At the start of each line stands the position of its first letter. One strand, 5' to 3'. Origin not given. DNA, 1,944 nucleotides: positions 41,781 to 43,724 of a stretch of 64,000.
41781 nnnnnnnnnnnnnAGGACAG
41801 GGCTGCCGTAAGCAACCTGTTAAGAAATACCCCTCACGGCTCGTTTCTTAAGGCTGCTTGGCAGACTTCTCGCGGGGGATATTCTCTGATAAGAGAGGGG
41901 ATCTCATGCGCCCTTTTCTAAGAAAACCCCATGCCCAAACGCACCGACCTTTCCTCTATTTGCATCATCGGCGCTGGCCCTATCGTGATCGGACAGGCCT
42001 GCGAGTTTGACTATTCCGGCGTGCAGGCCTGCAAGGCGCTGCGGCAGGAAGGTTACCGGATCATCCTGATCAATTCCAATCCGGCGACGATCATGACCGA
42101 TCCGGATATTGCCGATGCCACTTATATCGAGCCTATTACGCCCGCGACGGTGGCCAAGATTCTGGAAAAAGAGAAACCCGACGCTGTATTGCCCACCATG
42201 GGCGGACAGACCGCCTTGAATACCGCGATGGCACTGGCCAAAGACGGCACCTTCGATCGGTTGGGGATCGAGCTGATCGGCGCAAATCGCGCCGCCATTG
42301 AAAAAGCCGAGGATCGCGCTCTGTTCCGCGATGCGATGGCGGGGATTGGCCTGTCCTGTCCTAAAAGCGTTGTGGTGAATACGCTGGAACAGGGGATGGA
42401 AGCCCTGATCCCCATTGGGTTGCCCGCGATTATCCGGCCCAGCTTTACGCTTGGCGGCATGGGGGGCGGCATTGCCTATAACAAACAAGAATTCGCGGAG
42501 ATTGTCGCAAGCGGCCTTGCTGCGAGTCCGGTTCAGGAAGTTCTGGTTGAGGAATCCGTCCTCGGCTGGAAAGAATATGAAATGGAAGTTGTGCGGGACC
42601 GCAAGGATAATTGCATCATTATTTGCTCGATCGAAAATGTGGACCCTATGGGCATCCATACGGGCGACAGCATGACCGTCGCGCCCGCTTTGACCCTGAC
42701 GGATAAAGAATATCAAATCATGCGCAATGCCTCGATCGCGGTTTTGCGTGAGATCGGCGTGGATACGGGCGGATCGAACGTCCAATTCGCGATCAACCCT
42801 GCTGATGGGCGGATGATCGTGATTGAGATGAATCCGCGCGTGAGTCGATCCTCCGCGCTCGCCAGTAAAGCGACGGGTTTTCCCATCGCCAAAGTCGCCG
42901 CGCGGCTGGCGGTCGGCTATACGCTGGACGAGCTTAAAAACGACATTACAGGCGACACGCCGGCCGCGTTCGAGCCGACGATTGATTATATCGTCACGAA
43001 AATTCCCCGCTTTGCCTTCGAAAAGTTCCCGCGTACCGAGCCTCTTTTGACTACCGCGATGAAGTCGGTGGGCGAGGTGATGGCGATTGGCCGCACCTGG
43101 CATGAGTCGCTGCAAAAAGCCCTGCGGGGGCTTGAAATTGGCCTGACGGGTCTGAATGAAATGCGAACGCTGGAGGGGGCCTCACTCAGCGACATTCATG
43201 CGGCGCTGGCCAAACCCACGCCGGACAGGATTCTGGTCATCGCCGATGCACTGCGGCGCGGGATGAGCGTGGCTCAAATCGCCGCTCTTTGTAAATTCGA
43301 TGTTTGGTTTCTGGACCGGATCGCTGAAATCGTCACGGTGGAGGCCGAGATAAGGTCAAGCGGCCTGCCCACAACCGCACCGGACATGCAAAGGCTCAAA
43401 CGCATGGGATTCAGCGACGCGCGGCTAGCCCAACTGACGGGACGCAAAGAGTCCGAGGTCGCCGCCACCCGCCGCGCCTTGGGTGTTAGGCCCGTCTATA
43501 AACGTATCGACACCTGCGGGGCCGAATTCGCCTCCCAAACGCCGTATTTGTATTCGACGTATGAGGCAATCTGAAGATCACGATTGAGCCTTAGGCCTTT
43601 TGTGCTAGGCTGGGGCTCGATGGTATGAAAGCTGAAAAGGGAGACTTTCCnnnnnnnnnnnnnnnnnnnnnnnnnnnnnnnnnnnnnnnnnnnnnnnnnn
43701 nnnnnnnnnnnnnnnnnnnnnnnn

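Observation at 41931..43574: carB is present only as its N-terminal half (547 aa), cleanly truncated at the inter-domain boundary, with no carA nearby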

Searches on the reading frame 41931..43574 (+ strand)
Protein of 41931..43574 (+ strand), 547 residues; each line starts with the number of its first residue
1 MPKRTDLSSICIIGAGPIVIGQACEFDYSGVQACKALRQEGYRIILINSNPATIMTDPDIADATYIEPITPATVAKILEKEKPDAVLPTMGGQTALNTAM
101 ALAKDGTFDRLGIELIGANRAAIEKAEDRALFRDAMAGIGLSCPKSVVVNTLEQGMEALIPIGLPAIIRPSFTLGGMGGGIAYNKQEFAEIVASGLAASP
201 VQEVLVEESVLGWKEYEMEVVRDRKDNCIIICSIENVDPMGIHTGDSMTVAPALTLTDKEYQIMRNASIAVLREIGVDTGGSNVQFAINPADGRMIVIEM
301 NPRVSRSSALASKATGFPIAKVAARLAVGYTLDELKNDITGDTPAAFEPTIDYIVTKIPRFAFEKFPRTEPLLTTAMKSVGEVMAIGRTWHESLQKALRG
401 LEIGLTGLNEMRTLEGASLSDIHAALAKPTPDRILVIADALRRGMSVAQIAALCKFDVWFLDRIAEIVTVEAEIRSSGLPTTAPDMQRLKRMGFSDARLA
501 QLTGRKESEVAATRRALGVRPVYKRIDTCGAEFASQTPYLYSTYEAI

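Call 4: search_protein_families(library=pfam, proteins=[window:41931-43574:+])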
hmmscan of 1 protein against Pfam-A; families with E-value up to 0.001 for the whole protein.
window:41931-43574:+ (547 aa): 3 families
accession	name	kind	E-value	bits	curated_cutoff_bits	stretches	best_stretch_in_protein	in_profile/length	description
PF02786.22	CPSase_L_D2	-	8.9e-69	231.7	19.8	1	128-334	1-210/211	Carbamoyl-phosphate synthase L chain, ATP binding domain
PF25596.1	CPSase_L_D1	-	2.1e-47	160.3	27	1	8-124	3-117/118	Carbamoyl phosphate synthase preATP-grasp domain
PF02787.25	CPSase_L_D3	-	1.2e-26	92.9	26.6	1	425-503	2-80/80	Carbamoyl-phosphate synthetase large chain, oligomerisation domain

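Call 5: search_protein_families(library=ncbifam, proteins=[window:41931-43574:+])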
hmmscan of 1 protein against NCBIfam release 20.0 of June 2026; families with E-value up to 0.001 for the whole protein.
window:41931-43574:+ (547 aa): 26 families (the best 25 are shown)
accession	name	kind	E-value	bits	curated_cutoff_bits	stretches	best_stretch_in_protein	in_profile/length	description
NF003671.0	PRK05294.1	equivalog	2.7e-281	935.8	599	1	1-545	1-542/1058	carbamoyl-phosphate synthase large subunit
TIGR01369.1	CPSaseII_lrg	equivalog_domain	8.8e-254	844.7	1027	1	2-546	1-544/1052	carbamoyl-phosphate synthase (glutamine-hydrolyzing) large subunit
NF006406.0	PRK08654.1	equivalog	2.3e-15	56.1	739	1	74-340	66-328/499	acetyl-CoA carboxylase biotin carboxylase subunit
NF005525.0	PRK07178.1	equivalog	9.9e-14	50.8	768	1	82-340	73-327/471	acetyl-CoA carboxylase biotin carboxylase subunit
NF009402.0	PRK12767.1-1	equivalog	4.5e-13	48.7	218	1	30-311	16-283/329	carbamoyl phosphate synthase-like protein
NF053643.1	Ddl_archaea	equivalog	9.1e-12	44.6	500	1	38-338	19-307/367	putative pseudomurein biosynthesis ATP-grasp protein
NF006367.0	PRK08591.1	subfamily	2.8e-11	42.8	597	1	107-340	94-329/451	acetyl-CoA carboxylase biotin carboxylase subunit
TIGR01235.1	pyruv_carbox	equivalog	6.2e-11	40.5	1114.45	1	74-338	66-327/1143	pyruvate carboxylase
TIGR00514.1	accC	equivalog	4.6e-10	38.9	626.5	1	108-339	95-328/449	acetyl-CoA carboxylase biotin carboxylase subunit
NF009554.0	PRK12999.1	equivalog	5.8e-10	37.6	965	1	108-339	99-332/1147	pyruvate carboxylase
NF006287.0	PRK08463.1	equivalog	2.7e-09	36.4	775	1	71-341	62-330/479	acetyl-CoA carboxylase subunit A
NF004085.0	PRK05586.1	equivalog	4.6e-09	35.7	723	1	111-340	98-329/448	acetyl-CoA carboxylase biotin carboxylase subunit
NF009471.0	PRK12833.1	equivalog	5.3e-09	35.1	686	1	57-340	55-332/467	acetyl-CoA carboxylase biotin carboxylase subunit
NF002378.0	PRK01372.1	subfamily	2.2e-08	33.2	243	1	73-301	49-268/305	D-alanine--D-alanine ligase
NF002563.0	PRK02186.1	subfamily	9.5e-08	30.7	625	1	111-305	92-278/890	argininosuccinate lyase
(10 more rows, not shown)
